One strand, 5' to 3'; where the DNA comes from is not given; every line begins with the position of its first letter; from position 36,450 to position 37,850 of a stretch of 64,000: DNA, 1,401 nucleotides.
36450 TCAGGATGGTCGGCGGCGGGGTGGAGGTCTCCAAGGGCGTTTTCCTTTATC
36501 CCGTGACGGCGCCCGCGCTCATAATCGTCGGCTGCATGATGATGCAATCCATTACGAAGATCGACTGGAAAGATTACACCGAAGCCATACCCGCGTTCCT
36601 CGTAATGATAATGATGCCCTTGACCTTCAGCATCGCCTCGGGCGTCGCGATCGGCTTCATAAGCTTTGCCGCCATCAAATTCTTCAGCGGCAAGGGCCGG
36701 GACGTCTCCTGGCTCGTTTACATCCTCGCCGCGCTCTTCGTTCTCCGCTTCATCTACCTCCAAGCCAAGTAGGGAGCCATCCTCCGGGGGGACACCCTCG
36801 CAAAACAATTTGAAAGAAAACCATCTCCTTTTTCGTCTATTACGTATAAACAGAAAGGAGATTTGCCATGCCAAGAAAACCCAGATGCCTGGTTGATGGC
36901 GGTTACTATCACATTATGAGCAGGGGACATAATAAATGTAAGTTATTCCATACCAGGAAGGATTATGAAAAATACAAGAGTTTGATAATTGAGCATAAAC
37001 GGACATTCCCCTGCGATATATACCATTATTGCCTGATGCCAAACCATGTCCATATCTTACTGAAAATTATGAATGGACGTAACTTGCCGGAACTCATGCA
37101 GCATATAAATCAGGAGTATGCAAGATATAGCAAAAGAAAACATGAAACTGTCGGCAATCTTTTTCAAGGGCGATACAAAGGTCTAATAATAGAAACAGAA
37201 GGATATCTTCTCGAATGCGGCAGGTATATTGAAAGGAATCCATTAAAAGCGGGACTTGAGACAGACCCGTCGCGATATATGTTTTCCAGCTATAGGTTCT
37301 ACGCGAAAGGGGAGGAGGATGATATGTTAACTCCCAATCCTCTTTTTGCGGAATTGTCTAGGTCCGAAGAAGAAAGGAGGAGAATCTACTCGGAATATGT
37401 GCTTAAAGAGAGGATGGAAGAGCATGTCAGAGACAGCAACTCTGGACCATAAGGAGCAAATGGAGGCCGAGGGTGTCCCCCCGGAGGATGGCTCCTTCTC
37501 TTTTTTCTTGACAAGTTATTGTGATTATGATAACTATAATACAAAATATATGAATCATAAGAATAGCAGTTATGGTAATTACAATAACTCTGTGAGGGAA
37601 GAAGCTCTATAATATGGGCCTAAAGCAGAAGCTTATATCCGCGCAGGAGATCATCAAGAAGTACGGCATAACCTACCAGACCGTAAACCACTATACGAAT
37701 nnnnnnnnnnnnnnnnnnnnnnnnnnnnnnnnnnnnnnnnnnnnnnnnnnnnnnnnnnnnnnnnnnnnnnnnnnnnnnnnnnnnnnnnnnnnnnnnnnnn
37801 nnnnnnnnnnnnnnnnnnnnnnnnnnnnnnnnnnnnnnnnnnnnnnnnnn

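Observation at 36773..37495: REP-associated tyrosine transposase bracketed by a perfect 28-bp inverted REP pair, with REP copies after four other genes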

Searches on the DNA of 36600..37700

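Call 78: search_rna_families(source=window, start=36600, end=37700, threshold=evalue, max_evalue=1)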
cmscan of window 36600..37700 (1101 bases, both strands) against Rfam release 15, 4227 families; matches with E-value up to 1: 1.
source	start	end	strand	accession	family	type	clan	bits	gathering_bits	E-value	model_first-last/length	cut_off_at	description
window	37331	37355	+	RF01354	CRISPR-DR45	Gene; CRISPR;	-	22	37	0.54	1-24/24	no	CRISPR RNA direct repeat element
